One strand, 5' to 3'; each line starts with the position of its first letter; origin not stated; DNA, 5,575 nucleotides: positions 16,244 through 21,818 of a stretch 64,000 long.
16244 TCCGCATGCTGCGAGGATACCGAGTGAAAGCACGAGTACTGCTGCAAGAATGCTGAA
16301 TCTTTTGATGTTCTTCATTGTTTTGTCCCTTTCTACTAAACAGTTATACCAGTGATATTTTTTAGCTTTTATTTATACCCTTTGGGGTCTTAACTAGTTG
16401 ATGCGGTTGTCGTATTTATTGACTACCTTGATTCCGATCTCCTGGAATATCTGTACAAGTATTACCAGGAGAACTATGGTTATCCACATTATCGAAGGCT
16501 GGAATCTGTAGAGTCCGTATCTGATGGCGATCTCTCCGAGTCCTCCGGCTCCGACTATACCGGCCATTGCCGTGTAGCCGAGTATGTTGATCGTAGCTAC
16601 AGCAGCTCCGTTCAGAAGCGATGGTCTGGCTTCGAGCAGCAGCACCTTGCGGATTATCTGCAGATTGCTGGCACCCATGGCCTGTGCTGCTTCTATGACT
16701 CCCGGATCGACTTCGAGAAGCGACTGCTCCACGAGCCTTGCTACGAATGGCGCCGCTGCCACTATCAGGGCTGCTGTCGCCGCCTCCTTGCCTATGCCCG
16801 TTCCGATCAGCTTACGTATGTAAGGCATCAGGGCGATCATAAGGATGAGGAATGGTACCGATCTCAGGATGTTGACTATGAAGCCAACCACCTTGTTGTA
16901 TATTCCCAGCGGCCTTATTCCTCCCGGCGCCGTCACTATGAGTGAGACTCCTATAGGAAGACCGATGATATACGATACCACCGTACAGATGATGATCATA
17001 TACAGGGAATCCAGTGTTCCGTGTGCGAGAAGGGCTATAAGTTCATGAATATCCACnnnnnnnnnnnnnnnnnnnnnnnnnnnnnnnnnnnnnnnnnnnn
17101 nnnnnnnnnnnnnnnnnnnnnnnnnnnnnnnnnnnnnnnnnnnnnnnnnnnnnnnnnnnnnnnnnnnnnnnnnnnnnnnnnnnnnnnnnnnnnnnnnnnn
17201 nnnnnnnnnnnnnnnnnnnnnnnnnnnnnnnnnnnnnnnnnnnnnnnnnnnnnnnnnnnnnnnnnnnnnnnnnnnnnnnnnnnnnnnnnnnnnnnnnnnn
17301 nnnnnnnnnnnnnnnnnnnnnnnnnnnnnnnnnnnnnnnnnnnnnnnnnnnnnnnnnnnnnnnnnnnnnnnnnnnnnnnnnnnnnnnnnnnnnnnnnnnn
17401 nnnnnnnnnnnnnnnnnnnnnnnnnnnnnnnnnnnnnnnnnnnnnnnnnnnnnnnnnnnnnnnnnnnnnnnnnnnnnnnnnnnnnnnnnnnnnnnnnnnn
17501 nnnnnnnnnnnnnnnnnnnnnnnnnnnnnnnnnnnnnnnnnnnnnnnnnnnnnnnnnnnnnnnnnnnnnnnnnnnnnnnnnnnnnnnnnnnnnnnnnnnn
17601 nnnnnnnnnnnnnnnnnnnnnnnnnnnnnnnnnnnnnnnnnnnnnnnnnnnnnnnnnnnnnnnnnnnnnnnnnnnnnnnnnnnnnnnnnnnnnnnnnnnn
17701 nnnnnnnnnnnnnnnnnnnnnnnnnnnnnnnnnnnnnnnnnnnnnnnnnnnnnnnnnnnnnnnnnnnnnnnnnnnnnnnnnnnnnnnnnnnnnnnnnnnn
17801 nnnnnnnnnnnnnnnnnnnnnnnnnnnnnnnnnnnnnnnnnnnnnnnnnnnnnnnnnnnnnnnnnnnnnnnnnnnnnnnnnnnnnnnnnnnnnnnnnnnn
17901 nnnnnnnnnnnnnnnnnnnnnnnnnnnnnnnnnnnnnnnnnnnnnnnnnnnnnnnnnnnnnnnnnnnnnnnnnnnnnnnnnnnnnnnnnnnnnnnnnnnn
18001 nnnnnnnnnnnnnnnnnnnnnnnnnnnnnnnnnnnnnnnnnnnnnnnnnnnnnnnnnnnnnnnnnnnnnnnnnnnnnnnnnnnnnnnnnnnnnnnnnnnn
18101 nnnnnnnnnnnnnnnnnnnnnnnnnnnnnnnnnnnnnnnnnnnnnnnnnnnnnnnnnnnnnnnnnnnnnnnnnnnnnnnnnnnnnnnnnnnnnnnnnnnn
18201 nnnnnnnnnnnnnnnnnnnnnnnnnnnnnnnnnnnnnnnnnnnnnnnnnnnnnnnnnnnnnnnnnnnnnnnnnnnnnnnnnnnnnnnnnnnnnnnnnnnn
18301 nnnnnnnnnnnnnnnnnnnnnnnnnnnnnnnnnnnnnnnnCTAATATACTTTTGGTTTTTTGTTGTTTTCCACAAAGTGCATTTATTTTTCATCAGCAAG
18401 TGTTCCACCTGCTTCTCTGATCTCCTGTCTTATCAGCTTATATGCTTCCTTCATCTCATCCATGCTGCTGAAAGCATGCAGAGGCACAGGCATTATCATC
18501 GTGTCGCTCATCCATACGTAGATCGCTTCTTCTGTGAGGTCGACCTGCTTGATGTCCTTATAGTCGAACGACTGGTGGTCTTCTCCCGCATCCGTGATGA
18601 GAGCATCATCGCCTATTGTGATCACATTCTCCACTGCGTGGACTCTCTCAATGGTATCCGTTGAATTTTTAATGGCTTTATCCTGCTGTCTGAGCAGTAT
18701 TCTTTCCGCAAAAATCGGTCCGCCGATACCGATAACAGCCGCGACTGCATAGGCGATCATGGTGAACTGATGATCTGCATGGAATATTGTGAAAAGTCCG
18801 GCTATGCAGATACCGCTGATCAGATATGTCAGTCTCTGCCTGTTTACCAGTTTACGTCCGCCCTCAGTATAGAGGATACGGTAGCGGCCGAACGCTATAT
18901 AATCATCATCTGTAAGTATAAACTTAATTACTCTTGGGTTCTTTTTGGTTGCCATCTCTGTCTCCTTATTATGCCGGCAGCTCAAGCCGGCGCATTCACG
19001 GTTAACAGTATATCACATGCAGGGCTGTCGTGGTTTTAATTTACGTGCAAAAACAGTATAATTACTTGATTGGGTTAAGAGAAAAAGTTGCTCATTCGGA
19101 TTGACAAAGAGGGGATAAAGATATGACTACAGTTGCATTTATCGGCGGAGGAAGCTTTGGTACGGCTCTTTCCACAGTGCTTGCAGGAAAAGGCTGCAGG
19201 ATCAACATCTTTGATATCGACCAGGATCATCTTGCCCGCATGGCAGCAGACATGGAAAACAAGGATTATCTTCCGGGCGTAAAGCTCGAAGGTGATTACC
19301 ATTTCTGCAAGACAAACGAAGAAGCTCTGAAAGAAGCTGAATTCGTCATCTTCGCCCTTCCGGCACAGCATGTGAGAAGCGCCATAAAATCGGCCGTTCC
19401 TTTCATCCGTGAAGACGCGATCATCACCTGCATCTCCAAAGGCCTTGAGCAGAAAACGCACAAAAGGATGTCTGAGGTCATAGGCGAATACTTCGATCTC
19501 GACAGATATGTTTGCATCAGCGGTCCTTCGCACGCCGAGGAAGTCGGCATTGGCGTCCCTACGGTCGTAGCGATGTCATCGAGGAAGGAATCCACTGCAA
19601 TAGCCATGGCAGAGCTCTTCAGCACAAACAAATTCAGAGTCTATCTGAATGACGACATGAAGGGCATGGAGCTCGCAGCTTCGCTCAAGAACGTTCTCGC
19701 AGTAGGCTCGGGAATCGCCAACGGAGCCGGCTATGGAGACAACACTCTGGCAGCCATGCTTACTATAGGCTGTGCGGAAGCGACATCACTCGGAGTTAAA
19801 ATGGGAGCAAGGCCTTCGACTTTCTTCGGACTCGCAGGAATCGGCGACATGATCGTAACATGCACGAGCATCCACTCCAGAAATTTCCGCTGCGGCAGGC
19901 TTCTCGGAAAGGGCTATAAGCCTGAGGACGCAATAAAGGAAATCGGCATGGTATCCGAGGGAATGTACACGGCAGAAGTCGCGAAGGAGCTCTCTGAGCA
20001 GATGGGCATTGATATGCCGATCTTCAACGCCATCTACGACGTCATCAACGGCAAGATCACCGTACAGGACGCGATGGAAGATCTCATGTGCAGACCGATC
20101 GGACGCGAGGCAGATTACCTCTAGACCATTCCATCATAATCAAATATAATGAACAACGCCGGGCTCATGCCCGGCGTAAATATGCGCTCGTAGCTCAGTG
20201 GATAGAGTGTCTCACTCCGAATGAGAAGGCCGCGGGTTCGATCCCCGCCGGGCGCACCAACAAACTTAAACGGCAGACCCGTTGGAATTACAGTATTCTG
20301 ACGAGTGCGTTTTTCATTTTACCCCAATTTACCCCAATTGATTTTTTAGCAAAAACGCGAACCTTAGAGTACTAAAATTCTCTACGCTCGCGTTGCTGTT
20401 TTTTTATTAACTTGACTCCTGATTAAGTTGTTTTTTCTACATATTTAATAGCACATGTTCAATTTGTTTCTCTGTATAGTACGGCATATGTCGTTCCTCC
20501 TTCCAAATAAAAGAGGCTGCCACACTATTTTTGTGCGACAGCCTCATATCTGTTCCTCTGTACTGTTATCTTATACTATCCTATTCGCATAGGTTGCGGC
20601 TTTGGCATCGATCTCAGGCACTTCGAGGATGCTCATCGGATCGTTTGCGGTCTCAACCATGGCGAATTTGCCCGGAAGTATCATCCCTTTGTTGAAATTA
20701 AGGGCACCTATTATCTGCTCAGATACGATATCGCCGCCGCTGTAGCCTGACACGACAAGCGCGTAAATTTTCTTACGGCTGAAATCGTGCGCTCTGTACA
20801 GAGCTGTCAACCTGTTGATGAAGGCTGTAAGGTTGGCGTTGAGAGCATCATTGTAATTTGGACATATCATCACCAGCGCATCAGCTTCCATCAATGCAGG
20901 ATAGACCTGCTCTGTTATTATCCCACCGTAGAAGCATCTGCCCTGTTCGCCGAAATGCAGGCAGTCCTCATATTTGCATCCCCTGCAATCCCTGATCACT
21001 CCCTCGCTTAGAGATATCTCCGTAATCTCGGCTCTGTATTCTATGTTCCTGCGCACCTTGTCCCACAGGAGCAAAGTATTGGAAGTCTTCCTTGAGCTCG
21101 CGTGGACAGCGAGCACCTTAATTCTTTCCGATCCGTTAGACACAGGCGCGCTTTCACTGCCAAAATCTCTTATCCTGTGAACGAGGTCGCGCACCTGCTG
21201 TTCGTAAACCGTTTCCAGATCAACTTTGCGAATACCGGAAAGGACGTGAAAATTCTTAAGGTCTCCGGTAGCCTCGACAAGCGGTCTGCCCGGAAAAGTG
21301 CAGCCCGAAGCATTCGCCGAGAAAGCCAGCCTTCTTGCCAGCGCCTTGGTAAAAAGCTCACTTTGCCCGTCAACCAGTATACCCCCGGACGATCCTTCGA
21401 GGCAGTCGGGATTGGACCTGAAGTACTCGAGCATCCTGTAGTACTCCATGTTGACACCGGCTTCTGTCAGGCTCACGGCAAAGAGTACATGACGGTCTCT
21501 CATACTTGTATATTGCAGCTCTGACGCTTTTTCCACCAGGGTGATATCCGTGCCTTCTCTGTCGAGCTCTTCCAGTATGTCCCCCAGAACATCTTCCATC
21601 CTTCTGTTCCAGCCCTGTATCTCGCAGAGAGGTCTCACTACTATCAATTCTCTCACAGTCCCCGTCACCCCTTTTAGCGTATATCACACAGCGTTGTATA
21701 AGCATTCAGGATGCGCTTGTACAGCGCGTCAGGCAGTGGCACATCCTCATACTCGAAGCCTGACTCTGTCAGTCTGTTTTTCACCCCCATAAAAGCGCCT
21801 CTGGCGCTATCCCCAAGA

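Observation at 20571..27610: About 1610-aa HD + NadD-like nucleotidyltransferase + PRTase-like fusion protein clustered with a divergent LDH-like dehydrogenase and a flavoprotein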

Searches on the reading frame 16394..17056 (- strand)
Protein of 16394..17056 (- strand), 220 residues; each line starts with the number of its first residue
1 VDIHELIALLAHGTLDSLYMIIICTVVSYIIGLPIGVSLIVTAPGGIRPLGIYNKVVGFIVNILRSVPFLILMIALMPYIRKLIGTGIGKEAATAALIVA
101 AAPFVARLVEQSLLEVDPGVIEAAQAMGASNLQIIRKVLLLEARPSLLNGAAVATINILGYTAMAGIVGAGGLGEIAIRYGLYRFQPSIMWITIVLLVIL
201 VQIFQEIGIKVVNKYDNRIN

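Call 11: search_protein_families(library=pfam, proteins=[window:16394-17056:-], max_evalue=0.001)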
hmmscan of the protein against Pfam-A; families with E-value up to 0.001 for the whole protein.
window:16394-17056:- (220 aa): 1 family
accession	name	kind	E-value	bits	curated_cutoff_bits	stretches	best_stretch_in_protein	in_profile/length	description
PF00528.27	BPD_transp_1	-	2.2e-17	63.8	26.4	1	43-201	9-165/184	Binding-protein-dependent transport system inner membrane component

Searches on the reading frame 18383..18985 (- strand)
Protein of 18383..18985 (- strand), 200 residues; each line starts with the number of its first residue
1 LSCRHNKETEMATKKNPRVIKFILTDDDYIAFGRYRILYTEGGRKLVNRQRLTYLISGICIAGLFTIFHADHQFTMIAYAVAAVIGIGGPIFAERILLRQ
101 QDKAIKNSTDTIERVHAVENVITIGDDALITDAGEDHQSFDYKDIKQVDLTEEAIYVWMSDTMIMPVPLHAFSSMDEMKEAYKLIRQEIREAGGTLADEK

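Call 11: search_protein_families(library=pfam, proteins=[window:18383-18985:-], max_evalue=0.001)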
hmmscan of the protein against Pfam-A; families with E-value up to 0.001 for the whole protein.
window:18383-18985:- (200 aa): 1 family
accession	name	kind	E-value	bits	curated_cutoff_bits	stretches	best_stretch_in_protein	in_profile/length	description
PF14317.12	YcxB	-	1.8e-05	24.8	23.3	1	124-180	1-56/61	YcxB-like protein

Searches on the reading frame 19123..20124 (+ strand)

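Call 11: search_protein_families(library=pfam, proteins=[window:19123-20124:+], max_evalue=0.001)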
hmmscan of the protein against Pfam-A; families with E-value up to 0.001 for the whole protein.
window:19123-20124:+ (333 aa): 8 families
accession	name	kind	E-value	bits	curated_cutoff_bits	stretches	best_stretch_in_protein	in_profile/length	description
PF07479.19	NAD_Gly3P_dh_C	-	4.4e-51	173.3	25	1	178-319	1-142/142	NAD-dependent glycerol-3-phosphate dehydrogenase C-terminus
PF01210.29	NAD_Gly3P_dh_N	-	8.6e-40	136.7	23.1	1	4-158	2-157/158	NAD-dependent glycerol-3-phosphate dehydrogenase N-terminus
PF20618.3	GPD_NAD_C_bact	-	5.3e-20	72.2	27.6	1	238-304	1-66/66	Bacterial GPD, NAD-dependent C-terminal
PF03807.23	F420_oxidored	-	1.7e-08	35.3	21.6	1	3-102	1-90/94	NADP oxidoreductase coenzyme F420-dependent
PF03446.21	NAD_binding_2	-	1.4e-07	32.1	21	1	3-117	1-105/161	NAD binding domain of 6-phosphogluconate dehydrogenase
PF02558.23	ApbA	-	1.2e-05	25.4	22.2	1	4-112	1-107/150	Ketopantoate reductase PanE/ApbA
PF02153.23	PDH_N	-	9.3e-05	22.4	26.5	1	59-121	32-94/154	Prephenate dehydrogenase, nucleotide-binding domain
PF02737.24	3HCDH_N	-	0.00018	21.9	22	1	3-46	1-44/180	3-hydroxyacyl-CoA dehydrogenase, NAD binding domain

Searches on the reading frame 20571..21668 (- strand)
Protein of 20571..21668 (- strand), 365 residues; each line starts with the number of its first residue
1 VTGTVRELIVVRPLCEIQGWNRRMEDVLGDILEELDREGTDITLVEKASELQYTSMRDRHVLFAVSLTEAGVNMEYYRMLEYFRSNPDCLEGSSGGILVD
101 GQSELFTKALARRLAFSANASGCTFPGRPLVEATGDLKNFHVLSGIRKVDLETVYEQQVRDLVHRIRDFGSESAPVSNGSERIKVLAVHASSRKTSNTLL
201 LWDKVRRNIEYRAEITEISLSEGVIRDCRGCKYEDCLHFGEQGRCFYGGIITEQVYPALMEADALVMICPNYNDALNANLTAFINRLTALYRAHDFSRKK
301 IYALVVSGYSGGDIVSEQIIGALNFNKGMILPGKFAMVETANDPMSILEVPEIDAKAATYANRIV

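Call 6: search_protein_families(library=pfam, proteins=[window:20571-21668:-], max_evalue=0.1)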
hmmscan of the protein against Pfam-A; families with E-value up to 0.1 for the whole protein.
window:20571-21668:- (365 aa): 2 families
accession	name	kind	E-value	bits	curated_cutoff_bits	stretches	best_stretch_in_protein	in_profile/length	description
PF03358.20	FMN_red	-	5.8e-20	71.8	24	1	183-341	1-150/152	NADPH-dependent FMN reductase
PF02525.22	Flavodoxin_2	-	0.068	13.3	27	0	184-294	2-110/198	Flavodoxin-like fold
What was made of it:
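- On NADPH-dependent FMN reductase / iron-sulfur flavoprotein (third gene): 71.8 bits against a cut-off of 24, over aa 183-341 (call 6).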

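Call 7: search_protein_families(library=ncbifam, proteins=[window:20571-21668:-], max_evalue=0.1)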
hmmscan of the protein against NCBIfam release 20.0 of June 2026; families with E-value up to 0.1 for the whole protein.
window:20571-21668:- (365 aa): 0 families
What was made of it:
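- Closest known: Iron-sulfur flavoproteins. Different: No NCBIfam model matches (call 7).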

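Call 27: search_protein_families(library=padloc, proteins=[window:20574-21668:-], max_evalue=0.01)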
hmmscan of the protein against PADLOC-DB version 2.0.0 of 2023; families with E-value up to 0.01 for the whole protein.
window:20574-21668:- (365 aa): 0 families

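Call 30: search_solved_structures(query=window:20574-21668:-, max_evalue=1)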
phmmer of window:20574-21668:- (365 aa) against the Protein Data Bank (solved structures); distinct sequences matched with E-value up to 1: 2.
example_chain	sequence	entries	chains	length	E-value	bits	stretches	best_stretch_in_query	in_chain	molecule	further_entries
4ysh_A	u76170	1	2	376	0.37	13.3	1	7-136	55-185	Glycine oxidase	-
1sqs_A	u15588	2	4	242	0.75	12.3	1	246-332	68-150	conserved hypothetical protein | Hypothetical protein SP1951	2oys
